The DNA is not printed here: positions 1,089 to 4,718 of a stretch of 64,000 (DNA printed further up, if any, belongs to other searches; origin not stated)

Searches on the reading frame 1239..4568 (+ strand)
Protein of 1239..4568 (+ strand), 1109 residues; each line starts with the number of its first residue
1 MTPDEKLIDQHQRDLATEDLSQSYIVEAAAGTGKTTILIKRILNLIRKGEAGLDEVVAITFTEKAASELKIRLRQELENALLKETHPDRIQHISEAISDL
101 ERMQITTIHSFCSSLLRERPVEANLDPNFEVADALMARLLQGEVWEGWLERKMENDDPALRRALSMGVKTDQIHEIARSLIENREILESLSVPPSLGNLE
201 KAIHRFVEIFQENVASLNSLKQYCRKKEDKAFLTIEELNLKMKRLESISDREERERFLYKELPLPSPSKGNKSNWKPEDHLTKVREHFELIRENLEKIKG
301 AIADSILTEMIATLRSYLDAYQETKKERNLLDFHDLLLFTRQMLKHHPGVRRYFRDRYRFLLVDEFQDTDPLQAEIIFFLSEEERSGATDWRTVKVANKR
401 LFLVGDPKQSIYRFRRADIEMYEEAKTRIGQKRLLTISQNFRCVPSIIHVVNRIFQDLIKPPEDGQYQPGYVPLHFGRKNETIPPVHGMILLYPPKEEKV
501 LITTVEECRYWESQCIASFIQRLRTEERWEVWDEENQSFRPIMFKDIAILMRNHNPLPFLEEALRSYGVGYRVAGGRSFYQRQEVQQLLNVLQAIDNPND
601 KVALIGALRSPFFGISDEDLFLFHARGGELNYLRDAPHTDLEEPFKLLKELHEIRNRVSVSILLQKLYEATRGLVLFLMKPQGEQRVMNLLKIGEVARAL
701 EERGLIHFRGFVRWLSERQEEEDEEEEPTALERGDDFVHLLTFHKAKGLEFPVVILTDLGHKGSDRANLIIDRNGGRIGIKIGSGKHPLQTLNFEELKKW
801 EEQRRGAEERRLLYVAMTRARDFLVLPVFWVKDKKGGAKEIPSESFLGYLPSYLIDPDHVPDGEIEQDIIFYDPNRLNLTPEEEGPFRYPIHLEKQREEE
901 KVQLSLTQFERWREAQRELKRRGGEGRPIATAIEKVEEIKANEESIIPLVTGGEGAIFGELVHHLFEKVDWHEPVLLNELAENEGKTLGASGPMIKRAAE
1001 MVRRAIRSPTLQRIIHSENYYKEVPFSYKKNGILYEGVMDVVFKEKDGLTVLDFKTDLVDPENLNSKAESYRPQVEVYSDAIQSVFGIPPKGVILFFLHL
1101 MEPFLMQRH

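Call 66: search_protein_families(library=pfam, proteins=[window:1239-4568:+], max_evalue=0.01)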
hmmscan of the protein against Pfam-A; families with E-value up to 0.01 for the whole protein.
window:1239-4568:+ (1109 aa): 9 families
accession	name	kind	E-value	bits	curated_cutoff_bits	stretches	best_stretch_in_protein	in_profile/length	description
PF00580.27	UvrD-helicase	-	4e-62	210.8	23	1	11-427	4-268/271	UvrD/REP helicase N-terminal domain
PF13361.12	UvrD_C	-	2.2e-29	103.4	25.6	1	437-826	3-345/350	UvrD-like helicase C-terminal domain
PF13245.12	AAA_19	-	1.8e-15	57.8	25.1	1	22-415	12-134/134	AAA domain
PF13538.12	UvrD_C_2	-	4.9e-11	42.8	27.4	2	738-765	2-29/52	UvrD-like helicase C-terminal domain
PF12705.13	PDDEXK_1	-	1.3e-06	29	22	1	957-1097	36-188/247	PD-(D/E)XK nuclease superfamily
PF01443.25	Viral_helicase1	-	4.2e-05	23.9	21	0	25-84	2-57/228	Viral superfamily 1 RNA helicase core domain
PF13604.12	AAA_30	-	8.6e-05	22.8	27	1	10-70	4-63/191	AAA domain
PF04851.21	ResIII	-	0.00017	21.9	22.5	1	21-115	23-114/164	Type III restriction enzyme, res subunit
PF25199.1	nSTAND_NTPase5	-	0.0073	16.6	34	0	14-49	34-70/145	Novel STAND NTPase 5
